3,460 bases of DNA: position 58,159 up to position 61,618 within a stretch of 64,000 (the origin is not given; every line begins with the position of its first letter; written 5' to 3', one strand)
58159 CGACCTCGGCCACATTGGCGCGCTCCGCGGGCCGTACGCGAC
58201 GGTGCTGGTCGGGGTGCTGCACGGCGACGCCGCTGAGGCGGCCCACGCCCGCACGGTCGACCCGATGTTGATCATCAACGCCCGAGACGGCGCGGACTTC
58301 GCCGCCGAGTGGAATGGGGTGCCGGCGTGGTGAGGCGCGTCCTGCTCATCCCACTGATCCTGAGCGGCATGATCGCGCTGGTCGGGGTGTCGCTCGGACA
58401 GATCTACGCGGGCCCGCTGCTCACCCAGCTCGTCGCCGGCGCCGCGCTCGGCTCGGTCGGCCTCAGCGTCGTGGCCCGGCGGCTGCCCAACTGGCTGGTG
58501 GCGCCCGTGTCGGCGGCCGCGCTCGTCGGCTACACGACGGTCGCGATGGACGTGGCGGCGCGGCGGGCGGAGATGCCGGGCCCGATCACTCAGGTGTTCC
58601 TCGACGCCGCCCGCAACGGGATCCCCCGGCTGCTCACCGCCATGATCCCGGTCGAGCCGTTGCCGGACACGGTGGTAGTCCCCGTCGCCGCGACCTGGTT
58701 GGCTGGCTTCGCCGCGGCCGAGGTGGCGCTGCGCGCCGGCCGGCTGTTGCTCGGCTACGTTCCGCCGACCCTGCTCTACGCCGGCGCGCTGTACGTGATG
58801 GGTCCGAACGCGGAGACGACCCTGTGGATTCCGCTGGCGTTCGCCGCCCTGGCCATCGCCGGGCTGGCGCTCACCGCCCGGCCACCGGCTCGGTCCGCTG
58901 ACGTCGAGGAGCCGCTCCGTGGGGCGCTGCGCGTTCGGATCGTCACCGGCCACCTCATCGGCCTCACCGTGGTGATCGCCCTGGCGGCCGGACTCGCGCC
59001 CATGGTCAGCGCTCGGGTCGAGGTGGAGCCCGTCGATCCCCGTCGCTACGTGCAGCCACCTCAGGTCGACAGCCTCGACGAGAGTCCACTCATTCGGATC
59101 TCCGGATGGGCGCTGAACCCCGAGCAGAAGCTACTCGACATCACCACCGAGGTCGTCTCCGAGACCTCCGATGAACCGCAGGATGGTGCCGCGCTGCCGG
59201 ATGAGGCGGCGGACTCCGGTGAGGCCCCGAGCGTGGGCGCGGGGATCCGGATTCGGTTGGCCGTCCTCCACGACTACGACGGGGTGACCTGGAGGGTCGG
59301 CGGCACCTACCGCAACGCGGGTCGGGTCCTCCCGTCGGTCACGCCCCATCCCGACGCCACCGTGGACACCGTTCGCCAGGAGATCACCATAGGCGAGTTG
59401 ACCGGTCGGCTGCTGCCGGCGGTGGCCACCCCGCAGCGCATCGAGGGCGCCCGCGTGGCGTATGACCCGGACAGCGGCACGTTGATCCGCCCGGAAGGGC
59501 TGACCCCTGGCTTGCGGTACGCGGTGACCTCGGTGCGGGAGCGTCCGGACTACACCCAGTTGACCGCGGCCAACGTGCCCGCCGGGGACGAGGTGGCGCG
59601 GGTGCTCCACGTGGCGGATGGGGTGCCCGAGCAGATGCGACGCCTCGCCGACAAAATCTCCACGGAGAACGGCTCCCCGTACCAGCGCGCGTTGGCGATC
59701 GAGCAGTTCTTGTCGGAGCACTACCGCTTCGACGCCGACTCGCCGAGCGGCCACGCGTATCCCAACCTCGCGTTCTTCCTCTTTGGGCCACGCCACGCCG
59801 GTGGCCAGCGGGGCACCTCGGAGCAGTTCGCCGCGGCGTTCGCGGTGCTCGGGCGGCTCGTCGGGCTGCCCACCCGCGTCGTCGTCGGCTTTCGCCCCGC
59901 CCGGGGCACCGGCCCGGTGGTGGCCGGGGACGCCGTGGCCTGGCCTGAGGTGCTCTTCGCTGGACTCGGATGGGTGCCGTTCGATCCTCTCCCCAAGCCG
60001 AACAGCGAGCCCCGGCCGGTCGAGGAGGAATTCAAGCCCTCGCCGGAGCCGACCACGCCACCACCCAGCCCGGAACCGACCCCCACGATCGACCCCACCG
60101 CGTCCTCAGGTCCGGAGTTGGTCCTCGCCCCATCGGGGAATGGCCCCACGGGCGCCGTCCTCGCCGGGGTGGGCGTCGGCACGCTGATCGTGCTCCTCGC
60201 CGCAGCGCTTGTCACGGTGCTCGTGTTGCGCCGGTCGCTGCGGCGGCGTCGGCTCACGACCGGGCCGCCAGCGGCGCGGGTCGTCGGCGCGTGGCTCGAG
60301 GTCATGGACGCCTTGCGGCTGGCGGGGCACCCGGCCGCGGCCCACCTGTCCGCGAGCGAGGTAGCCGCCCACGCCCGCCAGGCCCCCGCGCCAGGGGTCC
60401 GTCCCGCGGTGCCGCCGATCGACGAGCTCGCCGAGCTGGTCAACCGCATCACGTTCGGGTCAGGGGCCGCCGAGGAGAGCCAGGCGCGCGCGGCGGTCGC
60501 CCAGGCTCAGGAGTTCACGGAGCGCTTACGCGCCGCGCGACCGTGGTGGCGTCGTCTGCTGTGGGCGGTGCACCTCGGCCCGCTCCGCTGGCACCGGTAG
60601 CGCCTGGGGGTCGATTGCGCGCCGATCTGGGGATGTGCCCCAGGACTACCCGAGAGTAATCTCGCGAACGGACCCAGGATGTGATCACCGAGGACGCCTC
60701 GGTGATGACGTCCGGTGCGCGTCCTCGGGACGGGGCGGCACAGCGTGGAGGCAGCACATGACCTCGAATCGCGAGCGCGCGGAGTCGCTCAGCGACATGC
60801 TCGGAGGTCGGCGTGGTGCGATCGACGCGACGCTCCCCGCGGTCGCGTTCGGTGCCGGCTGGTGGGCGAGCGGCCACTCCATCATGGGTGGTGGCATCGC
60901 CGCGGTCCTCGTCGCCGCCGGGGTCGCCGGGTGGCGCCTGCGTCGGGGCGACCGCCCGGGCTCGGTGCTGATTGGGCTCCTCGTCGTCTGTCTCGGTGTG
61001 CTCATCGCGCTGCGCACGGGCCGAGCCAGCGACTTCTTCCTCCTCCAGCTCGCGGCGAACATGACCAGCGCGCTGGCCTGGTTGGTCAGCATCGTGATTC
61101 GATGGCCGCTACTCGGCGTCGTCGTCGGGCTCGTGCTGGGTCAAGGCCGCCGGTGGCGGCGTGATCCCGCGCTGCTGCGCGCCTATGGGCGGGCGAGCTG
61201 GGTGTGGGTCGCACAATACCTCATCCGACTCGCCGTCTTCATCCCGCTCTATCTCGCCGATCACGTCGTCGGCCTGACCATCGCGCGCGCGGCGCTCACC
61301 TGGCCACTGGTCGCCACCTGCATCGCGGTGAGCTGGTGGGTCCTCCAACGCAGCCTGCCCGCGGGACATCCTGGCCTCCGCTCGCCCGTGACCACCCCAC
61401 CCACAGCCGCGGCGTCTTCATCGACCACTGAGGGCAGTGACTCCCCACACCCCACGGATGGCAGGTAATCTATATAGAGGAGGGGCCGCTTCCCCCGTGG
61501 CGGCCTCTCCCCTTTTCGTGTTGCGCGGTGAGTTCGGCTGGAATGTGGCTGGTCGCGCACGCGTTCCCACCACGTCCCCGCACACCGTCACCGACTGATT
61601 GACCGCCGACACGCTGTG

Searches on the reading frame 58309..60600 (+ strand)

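Call 42: search_protein_families(library=pfam, proteins=[window:58309-60600:+], max_evalue=0.01)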
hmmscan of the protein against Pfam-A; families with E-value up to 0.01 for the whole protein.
window:58309-60600:+ (763 aa): 3 families
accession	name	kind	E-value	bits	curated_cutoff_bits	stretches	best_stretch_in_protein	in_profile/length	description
PF01841.26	Transglut_core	-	1e-17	64.8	23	1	445-560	2-108/108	Transglutaminase-like superfamily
PF11992.13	TgpA_N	-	1.4e-14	54.3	30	1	315-413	237-331/333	TgpA N-terminal domain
PF13559.11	DUF4129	-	2.5e-05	24.7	24.8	1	661-732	1-67/69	Domain of unknown function (DUF4129)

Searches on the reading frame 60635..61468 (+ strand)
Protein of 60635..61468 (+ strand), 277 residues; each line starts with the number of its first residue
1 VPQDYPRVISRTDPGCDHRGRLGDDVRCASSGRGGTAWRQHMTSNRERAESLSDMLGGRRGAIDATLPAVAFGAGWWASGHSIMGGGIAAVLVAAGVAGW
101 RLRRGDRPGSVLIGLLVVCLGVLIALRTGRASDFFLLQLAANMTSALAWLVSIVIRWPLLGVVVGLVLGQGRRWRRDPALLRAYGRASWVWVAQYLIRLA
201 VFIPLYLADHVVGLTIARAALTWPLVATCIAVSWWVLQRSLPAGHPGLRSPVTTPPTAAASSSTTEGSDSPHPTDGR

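Call 42: search_protein_families(library=pfam, proteins=[window:60635-61468:+], max_evalue=0.01)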
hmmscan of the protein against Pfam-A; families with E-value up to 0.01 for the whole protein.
window:60635-61468:+ (277 aa): 1 family
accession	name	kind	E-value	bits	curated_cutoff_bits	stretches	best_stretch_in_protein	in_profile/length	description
PF11361.13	DUF3159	-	3.3e-56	190.5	34.2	1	56-242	1-186/188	Protein of unknown function (DUF3159)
